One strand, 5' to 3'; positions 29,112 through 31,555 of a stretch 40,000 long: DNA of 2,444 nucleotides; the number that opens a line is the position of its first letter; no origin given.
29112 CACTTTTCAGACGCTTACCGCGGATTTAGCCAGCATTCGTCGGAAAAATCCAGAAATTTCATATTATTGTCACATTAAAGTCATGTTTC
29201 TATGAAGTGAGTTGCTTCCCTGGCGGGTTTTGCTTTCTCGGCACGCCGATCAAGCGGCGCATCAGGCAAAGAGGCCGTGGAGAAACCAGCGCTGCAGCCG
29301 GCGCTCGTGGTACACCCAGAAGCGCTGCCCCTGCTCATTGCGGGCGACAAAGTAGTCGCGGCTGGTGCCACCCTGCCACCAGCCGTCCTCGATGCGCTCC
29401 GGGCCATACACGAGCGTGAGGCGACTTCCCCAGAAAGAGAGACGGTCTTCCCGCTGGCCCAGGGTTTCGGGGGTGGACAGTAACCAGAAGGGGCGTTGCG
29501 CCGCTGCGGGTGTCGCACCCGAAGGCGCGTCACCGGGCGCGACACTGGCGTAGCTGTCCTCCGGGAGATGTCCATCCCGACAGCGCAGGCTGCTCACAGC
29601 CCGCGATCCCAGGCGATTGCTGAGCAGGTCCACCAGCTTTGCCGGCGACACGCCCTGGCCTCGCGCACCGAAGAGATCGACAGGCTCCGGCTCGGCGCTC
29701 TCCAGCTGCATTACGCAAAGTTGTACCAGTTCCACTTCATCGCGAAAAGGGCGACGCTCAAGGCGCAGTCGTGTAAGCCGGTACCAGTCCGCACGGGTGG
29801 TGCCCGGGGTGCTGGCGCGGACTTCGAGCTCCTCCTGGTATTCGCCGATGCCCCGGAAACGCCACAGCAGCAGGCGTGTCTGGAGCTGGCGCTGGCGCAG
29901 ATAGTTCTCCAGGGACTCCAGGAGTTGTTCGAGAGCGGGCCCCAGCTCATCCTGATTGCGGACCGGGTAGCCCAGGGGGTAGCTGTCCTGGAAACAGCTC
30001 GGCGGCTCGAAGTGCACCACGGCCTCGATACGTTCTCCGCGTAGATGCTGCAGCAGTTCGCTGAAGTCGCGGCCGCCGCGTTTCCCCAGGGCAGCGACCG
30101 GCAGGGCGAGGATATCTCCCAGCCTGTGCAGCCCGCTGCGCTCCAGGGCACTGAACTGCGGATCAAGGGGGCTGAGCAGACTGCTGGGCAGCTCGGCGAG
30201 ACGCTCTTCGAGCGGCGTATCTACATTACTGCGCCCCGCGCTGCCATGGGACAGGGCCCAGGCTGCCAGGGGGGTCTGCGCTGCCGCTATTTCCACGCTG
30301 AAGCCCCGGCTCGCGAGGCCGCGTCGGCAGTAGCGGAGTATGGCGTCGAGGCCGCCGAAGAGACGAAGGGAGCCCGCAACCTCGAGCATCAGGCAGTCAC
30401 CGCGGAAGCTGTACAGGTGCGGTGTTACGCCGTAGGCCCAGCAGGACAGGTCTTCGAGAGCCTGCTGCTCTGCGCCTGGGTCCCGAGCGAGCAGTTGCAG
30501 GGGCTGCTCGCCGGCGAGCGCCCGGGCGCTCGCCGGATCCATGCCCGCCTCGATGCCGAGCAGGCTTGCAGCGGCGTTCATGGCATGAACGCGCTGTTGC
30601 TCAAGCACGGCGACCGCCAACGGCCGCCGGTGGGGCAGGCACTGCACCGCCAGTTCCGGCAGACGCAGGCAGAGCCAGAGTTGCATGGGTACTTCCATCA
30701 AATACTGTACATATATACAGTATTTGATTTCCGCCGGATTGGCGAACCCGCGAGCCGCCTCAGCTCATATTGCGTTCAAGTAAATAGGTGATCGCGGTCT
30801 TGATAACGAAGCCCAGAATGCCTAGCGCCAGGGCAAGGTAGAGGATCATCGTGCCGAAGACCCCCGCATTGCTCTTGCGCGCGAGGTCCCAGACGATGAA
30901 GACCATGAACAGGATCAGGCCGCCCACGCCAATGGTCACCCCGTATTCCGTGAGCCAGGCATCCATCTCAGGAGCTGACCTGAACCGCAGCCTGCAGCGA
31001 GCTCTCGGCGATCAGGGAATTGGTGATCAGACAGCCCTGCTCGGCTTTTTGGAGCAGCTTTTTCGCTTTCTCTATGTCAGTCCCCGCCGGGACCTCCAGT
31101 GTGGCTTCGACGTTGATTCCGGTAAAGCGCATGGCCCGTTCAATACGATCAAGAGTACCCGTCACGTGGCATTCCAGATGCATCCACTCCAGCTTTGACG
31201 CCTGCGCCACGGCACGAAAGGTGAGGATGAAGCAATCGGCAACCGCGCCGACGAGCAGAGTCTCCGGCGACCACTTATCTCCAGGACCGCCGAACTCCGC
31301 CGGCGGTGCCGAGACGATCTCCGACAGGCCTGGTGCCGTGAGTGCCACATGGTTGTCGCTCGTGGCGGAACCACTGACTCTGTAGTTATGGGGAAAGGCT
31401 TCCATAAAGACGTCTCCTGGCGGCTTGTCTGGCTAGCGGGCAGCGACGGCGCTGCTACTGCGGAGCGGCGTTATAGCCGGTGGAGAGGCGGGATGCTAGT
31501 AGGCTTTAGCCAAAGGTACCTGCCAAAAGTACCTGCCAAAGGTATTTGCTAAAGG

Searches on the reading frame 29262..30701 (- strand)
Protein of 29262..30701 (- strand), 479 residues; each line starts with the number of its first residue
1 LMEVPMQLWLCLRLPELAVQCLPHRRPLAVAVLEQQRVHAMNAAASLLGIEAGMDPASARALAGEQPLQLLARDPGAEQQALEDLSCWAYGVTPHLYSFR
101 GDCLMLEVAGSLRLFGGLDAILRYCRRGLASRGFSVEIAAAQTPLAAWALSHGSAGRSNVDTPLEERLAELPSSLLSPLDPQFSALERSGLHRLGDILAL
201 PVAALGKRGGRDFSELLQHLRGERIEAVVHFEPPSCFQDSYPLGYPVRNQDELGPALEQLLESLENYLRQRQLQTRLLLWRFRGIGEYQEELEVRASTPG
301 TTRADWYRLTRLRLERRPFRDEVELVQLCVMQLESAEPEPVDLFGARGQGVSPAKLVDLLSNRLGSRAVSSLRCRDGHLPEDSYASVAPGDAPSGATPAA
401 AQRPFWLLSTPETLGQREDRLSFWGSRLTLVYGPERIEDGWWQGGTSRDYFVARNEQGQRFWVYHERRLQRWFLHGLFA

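Call 9: search_protein_families(library=ncbifam, proteins=[window:29262-30701:-])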
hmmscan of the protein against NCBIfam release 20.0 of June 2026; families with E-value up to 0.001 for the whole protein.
window:29262-30701:- (479 aa): 0 families
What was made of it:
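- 29262..30686 (-): imuB, beginning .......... The ATG lies 16 nt after the box. NCBIfam gave no hit (call 9).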

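Call 53: find_homologous_proteins(query=window:29262-30686:-, max_evalue=1e-40)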
Query window:29262-30686:- (474 aa): 185 proteins with E <= 1e-40 among 8000 candidates; the best 120 are listed.
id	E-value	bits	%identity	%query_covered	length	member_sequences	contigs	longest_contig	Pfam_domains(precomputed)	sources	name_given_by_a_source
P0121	0.0e+0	1024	95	100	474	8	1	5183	PF00817.26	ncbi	-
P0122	2.4e-249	846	79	100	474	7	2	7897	PF00817.26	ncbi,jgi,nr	ncbi:MAG: DNA polymerase Y family protein [Halieaceae bacterium]|jgi:protein ImuB|nr:DNA polymerase 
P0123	3.8e-243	826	78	100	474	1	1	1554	PF00817.26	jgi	jgi:protein ImuB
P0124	3.9e-237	806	78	100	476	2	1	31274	PF00817.26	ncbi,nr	ncbi:MAG: DNA polymerase Y family protein [Halieaceae bacterium]|nr:DNA polymerase Y family protein 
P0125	2.2e-235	800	77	100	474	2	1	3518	PF00817.26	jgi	jgi:protein ImuB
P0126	9.4e-221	752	72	100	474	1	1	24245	PF00817.26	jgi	-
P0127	6.3e-220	749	72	100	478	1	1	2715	PF00817.26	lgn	-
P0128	3.1e-219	747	73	100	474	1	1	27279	PF00817.26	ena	-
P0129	1.7e-215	735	69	100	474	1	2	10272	PF00817.26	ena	-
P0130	2.1e-215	734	69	100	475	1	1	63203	PF00817.26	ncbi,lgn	ncbi:MAG: DNA polymerase Y family protein [Congregibacter sp.]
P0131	3.0e-211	721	67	100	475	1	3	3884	PF00817.26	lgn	-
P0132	3.6e-211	720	69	100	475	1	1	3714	PF00817.26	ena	-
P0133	3.8e-211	720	68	100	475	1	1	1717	PF00817.26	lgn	-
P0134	1.7e-207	708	67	100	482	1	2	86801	PF00817.26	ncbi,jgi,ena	-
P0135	4.5e-207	707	68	100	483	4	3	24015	PF00817.26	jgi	jgi:protein ImuB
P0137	5.9e-205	700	67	100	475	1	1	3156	PF00817.26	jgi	jgi:protein ImuB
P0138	5.9e-204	697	68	100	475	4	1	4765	PF00817.26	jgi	jgi:protein ImuB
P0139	1.8e-203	695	67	100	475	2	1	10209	PF00817.26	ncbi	-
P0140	9.5e-203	693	67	100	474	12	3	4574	PF00817.26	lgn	-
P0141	3.1e-201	688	67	100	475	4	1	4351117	PF00817.26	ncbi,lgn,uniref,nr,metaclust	ncbi:Y-family DNA polymerase [Congregibacter litoralis]|uniref:Nucleotidyltransferase/DNA polymerase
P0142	3.7e-200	684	66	100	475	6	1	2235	PF00817.26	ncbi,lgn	-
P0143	1.2e-199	682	66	100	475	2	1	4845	PF00817.26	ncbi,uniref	ncbi:Y-family DNA polymerase [Congregibacter sp.]|uniref:Y-family DNA polymerase n=1 Tax=Congregibac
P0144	3.9e-199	681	66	100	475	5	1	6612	PF00817.26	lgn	-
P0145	1.3e-198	679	65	100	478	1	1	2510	PF00817.26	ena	-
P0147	8.4e-198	676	66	100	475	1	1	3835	PF00817.26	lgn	-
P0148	1.1e-197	676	65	100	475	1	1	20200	PF00817.26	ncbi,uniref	ncbi:Y-family DNA polymerase [Congregibacter sp.]|uniref:Y-family DNA polymerase n=1 Tax=Congregibac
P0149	2.9e-197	674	64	100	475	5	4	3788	PF00817.26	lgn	-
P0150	4.6e-197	674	65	100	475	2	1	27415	PF00817.26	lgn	-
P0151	1.7e-196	672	65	100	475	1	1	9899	PF00817.26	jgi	-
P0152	2.8e-196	671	66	100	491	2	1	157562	PF00817.26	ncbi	ncbi:MAG: DNA polymerase Y family protein [Congregibacter sp.]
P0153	1.7e-195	669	65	100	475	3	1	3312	PF00817.26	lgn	-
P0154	1.0e-194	666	64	100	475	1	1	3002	PF00817.26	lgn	-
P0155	1.3e-186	639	61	100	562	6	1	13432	PF00817.26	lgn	-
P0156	1.0e-185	636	63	100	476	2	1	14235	PF00817.26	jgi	jgi:protein ImuB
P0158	1.0e-172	594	61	100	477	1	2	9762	PF00817.26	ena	-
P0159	3.9e-172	592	64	92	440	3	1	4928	PF00817.26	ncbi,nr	ncbi:MAG: DNA polymerase Y family protein, partial [Congregibacter sp.]|nr:DNA polymerase Y family p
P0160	1.4e-168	580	59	100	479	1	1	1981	PF00817.26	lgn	-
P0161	1.8e-167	576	57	100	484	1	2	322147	PF00817.26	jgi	jgi:protein ImuB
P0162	4.4e-163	562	57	100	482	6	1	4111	PF00817.26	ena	-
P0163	4.2e-161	555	55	100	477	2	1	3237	PF00817.26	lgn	-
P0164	8.7e-161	554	56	100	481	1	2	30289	PF00817.26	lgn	-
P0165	1.4e-160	553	56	100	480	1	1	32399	PF00817.26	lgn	-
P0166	5.5e-152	525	54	100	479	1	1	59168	PF00817.26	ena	-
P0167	1.8e-149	517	55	100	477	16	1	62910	PF00817.26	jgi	jgi:protein ImuB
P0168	6.0e-148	512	54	100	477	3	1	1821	PF00817.26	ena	-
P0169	2.3e-141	490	52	100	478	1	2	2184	PF00817.26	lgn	-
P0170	5.4e-126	439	46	100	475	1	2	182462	PF00817.26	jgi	jgi:protein ImuB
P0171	2.9e-125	437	47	100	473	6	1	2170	PF00817.26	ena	-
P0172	8.1e-124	432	46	100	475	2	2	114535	PF00817.26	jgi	jgi:protein ImuB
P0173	1.2e-123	432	48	100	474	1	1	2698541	PF00817.26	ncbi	-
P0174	1.4e-123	432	47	99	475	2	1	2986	PF00817.26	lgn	-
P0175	1.8e-122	428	47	100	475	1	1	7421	PF00817.26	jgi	jgi:protein ImuB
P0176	1.1e-121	425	46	100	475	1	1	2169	PF00817.26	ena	-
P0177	3.3e-121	424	44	100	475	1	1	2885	PF00817.26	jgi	jgi:protein ImuB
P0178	1.3e-120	422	45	100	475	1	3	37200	PF00817.26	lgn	-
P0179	3.8e-120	420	44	100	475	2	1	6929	PF00817.26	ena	-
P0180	5.3e-120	420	48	100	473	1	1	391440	PF00817.26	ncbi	-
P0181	1.2e-119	419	47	100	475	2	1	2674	PF00817.26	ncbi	-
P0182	3.1e-118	414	46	100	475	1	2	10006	PF00817.26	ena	-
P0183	6.3e-118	413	45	100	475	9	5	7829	PF00817.26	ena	-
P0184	7.2e-117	409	44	100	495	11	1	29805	PF00817.26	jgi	jgi:protein ImuB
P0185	1.1e-116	409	45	100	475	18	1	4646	PF00817.26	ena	-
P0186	2.1e-116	408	43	100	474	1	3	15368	PF00817.26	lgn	-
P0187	2.3e-116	408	43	100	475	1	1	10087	PF00817.26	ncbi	-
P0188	3.3e-116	407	45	100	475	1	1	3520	PF00817.26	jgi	jgi:protein ImuB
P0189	6.1e-112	393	43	100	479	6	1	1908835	PF00817.26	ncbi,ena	-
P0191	7.5e-108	380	43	95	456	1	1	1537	PF00817.26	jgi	jgi:protein ImuB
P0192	7.4e-80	287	63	46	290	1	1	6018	PF00817.26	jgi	jgi:protein ImuB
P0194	4.6e-63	232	39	100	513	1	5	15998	PF00817.26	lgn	-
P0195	5.4e-61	225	36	96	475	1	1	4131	PF00817.26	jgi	jgi:protein ImuB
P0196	6.3e-60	222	37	100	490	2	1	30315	PF00817.26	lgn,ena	-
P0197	7.1e-60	221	38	99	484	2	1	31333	PF00817.26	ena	-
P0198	5.5e-58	215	34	99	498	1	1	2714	PF00817.26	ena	-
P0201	5.7e-57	212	37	100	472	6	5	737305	PF00817.26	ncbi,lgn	ncbi:MAG: DNA polymerase Y family protein [Salinisphaeraceae bacterium]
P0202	6.2e-56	208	34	99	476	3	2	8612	PF00817.26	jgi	jgi:protein ImuB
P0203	8.1e-56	208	35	99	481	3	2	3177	PF00817.26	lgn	-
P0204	1.9e-55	207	36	99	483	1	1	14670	PF00817.26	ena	-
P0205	1.6e-54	204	35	100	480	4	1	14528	PF00817.26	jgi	jgi:protein ImuB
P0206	5.2e-54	202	35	100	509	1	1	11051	PF00817.26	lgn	-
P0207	8.7e-54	201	34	100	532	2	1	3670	PF00817.26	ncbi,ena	-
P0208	8.9e-54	201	34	100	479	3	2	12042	PF00817.26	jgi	jgi:protein ImuB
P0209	1.3e-53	201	35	100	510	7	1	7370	PF00817.26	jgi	-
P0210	7.0e-53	198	35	94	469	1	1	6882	PF00817.26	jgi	jgi:protein ImuB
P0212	8.5e-53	198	33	100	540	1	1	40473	PF00817.26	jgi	jgi:protein ImuB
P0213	1.3e-52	197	33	96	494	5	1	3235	PF00817.26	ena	-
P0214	1.5e-52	197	33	100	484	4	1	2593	PF00817.26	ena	-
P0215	2.8e-52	196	35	100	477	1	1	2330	PF00817.26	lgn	-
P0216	3.2e-52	196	33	100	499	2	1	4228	PF00817.26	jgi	-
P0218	5.1e-52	196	34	100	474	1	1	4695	PF00817.26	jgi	jgi:protein ImuB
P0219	1.2e-51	194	35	100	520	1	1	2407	PF00817.26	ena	-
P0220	1.7e-51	194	35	93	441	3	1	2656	PF00817.26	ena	-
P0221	2.8e-51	193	33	100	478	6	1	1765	PF11799.14,PF00817.26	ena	-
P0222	4.0e-51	193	33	100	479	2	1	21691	PF00817.26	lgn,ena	-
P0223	4.6e-51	192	33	100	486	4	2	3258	PF00817.26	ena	-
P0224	1.6e-50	191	35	96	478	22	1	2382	PF00817.26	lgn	-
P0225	1.7e-50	190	34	99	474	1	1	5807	PF00817.26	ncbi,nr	ncbi:MAG: DNA polymerase Y family protein [Gammaproteobacteria bacterium]|nr:MAG: DNA polymerase Y f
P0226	3.5e-50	189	34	100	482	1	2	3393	PF00817.26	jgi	jgi:protein ImuB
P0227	4.3e-50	189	33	100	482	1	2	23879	PF00817.26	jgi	jgi:protein ImuB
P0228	6.3e-50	189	33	100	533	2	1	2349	PF00817.26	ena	-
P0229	9.2e-50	188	33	100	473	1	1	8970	PF00817.26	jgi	-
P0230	1.3e-49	188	34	91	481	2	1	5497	PF00817.26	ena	-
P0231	1.4e-49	187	33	99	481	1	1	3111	PF00817.26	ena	-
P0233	2.3e-49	187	34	79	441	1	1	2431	PF00817.26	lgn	-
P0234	2.6e-49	187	32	100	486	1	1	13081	PF00817.26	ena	-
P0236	2.9e-49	186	34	93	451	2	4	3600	PF00817.26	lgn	-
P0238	8.1e-49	185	35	99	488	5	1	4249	PF00817.26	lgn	-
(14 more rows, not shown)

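Call 54: find_encoding_contigs(protein=P0124, flank=10000, max_places=1)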
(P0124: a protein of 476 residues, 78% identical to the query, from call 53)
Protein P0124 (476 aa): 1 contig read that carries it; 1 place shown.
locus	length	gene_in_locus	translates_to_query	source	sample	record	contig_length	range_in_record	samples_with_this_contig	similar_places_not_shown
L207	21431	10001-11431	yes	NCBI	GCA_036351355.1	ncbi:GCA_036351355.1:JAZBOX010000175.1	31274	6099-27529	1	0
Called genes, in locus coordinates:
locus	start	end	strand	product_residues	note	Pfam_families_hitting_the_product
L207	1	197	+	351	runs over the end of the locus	PF02562:PhoH, PF13245:AAA_19 (weak), PF13604:AAA_30 (weak)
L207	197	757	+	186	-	PF02130:YbeY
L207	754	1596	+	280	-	PF21917:NMB0537_N, PF00571:CBS (weak), PF03471:CorC_HlyC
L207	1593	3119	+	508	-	PF20154:LNT_N, PF00795:CN_hydrolase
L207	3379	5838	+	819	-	PF00133:tRNA-synt_1, PF01406:tRNA-synt_1e (faint), PF09334:tRNA-synt_1g, PF13603:tRNA-synt_1_2, PF00133:tRNA-synt_1, PF08264:Anticodon_1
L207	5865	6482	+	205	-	PF04390:LptE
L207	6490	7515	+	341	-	PF06144:DNA_pol3_delta, PF14840:DNA_pol3_delt_C, PF21694:DNA_pol3_delta_C (weak)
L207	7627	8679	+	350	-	PF03846:SulA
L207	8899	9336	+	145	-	PF02566:OsmC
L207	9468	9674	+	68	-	PF10981:DUF2788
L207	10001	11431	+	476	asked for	PF00817:IMS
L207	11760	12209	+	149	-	-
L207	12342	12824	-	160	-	PF08212:Lipocalin_2, PF00061:Lipocalin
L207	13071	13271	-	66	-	-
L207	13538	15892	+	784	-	PF07715:Plug, PF00593:TonB_dep_Rec_b-barrel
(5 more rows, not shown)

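Call 55: find_encoding_contigs(protein=P0141, flank=10000, max_places=1)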
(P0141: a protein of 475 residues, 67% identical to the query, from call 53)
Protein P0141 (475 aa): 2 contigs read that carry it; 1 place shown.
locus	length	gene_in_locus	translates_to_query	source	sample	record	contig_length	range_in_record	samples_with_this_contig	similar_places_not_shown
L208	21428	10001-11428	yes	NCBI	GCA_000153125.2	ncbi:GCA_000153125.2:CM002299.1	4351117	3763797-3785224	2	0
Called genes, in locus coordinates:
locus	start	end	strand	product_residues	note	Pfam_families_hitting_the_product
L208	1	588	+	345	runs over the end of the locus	PF02562:PhoH, PF13604:AAA_30 (weak), PF13245:AAA_19 (weak)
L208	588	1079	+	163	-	PF02130:YbeY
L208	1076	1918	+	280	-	PF21917:NMB0537_N, PF00571:CBS (weak), PF03471:CorC_HlyC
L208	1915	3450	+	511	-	PF20154:LNT_N, PF00795:CN_hydrolase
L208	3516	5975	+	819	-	PF00133:tRNA-synt_1, PF01406:tRNA-synt_1e (faint), PF09334:tRNA-synt_1g, PF13603:tRNA-synt_1_2, PF00133:tRNA-synt_1, PF08264:Anticodon_1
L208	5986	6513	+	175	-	PF04390:LptE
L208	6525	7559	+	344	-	PF06144:DNA_pol3_delta, PF27254:HP_1247_M (faint), PF14840:DNA_pol3_delt_C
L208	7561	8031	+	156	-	PF04828:GFA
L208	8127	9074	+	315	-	PF03846:SulA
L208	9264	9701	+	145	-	PF02566:OsmC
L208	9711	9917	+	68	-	PF10981:DUF2788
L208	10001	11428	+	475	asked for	PF00817:IMS (weak)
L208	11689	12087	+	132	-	-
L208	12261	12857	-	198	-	PF08212:Lipocalin_2, PF00061:Lipocalin (weak)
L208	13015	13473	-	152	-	PF04191:PEMT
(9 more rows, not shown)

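Call 56: find_encoding_contigs(protein=P0130, flank=10000, max_places=1)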
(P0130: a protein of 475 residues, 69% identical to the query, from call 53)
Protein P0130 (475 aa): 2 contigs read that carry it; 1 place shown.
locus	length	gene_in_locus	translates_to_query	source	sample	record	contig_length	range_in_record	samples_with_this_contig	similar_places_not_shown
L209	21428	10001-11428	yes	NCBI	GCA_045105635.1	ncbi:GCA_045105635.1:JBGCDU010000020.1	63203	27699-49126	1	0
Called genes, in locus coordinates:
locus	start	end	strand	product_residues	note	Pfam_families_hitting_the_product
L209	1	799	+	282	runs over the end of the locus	PF21917:NMB0537_N, PF00571:CBS (weak), PF03471:CorC_HlyC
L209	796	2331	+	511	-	PF20154:LNT_N, PF00795:CN_hydrolase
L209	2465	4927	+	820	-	PF00133:tRNA-synt_1, PF01406:tRNA-synt_1e (faint), PF09334:tRNA-synt_1g, PF13603:tRNA-synt_1_2, PF00133:tRNA-synt_1, PF08264:Anticodon_1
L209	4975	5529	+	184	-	PF04390:LptE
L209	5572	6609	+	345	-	PF06144:DNA_pol3_delta, PF27254:HP_1247_M (faint), PF14840:DNA_pol3_delt_C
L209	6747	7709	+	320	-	PF03846:SulA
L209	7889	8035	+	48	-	PF10981:DUF2788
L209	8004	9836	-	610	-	PF05960:DUF885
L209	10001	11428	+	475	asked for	PF00817:IMS (weak)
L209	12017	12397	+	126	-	-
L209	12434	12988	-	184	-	PF08212:Lipocalin_2, PF00061:Lipocalin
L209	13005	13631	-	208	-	PF13302:Acetyltransf_3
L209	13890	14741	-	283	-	PF04072:LCM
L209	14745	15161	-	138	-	PF01042:Ribonuc_L-PSP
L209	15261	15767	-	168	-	-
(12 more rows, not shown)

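Call 57: find_encoding_contigs(protein=P0161, flank=10000, max_places=1)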
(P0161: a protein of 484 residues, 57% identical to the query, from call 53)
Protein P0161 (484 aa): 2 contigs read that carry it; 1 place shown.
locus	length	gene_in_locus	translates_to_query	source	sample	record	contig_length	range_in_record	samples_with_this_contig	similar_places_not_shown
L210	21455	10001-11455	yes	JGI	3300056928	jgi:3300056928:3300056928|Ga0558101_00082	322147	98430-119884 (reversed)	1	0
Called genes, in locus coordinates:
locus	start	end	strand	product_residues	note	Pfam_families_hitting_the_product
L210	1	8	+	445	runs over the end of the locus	PF00919:UPF0004, PF04055:Radical_SAM, PF01938:TRAM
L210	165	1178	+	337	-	PF02562:PhoH, PF13245:AAA_19 (weak), PF13604:AAA_30 (weak)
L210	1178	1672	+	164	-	PF02130:YbeY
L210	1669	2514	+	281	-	PF21917:NMB0537_N, PF00571:CBS, PF03471:CorC_HlyC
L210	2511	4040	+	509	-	PF20154:LNT_N, PF00795:CN_hydrolase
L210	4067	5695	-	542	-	-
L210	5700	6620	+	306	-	PF00133:tRNA-synt_1, PF09334:tRNA-synt_1g (weak), PF08264:Anticodon_1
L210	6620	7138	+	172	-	PF04390:LptE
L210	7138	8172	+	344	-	PF06144:DNA_pol3_delta, PF27254:HP_1247_M (weak), PF14840:DNA_pol3_delt_C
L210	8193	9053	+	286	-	-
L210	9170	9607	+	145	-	PF02566:OsmC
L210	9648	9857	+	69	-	PF10981:DUF2788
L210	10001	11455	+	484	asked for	PF00817:IMS (weak)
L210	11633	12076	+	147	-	-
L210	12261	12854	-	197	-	PF08212:Lipocalin_2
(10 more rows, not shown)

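Call 60: find_encoding_contigs(protein=P0121, flank=3000, max_places=1)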
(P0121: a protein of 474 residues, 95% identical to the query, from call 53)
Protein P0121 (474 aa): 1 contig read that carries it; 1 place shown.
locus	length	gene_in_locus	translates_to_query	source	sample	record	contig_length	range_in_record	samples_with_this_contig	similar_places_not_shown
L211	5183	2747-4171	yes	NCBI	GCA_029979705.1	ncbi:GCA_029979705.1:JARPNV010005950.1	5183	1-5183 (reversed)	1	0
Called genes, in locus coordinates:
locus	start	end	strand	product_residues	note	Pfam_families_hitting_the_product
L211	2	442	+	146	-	?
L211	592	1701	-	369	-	PF00144:Beta-lactamase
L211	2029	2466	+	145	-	PF02566:OsmC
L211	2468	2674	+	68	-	PF10981:DUF2788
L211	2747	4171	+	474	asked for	PF00817:IMS (weak)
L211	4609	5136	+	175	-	-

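Call 61: find_encoding_contigs(protein=P0122, flank=3000, max_places=2)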
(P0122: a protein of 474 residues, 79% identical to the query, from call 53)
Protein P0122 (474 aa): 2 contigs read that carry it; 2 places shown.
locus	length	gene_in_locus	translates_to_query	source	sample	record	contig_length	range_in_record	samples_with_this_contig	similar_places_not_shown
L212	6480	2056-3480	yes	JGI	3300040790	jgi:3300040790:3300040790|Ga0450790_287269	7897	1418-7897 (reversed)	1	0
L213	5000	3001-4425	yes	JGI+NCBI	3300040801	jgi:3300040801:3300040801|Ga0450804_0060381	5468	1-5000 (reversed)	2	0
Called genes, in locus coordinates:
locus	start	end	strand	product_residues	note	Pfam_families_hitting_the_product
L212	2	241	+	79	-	?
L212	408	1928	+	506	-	PF04675:DNA_ligase_A_N, PF01068:DNA_ligase_A_M, PF04679:DNA_ligase_A_C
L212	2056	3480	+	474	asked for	PF00817:IMS (weak)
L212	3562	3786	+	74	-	-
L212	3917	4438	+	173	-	-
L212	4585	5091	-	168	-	PF08212:Lipocalin_2, PF00061:Lipocalin (weak)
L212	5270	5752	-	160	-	PF11948:DUF3465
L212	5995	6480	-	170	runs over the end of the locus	PF04191:PEMT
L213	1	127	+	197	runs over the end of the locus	PF02867:Ribonuc_red_lgC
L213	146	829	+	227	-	PF12637:TSCPD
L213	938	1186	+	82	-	-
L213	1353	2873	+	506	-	PF04675:DNA_ligase_A_N, PF01068:DNA_ligase_A_M, PF04679:DNA_ligase_A_C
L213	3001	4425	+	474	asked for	PF00817:IMS (weak)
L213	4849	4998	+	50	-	?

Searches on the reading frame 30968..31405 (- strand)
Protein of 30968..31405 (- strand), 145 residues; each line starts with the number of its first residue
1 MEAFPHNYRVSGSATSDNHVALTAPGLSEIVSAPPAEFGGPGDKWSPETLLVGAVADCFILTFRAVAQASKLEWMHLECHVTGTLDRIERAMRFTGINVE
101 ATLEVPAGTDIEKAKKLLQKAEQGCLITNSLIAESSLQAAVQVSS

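Call 9: search_protein_families(library=ncbifam, proteins=[window:30968-31405:-])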
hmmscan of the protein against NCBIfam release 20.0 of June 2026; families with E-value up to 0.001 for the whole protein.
window:30968-31405:- (145 aa): 5 families
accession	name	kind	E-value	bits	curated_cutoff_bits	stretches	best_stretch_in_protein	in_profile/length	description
TIGR03563.1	perox_SACOL1771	subfamily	1.2e-16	60.9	166.15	1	21-133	18-132/138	SACOL1771 family peroxiredoxin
NF041052.1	OsmC_like_Se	domain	2.4e-09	37.3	95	1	31-141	26-140/144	OsmC-related (seleno)protein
TIGR03562.1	osmo_induc_OsmC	subfamily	6.7e-09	35.9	85.8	1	45-134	43-131/137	OsmC family peroxiredoxin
TIGR03561.1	organ_hyd_perox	subfamily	4.9e-08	33.4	88.85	1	29-129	24-122/134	Ohr family peroxiredoxin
NF052637.1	HydprxOhrVib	equivalog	6.7e-08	32.9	240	1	17-134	15-128/140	organic hydroperoxide reductase Ohr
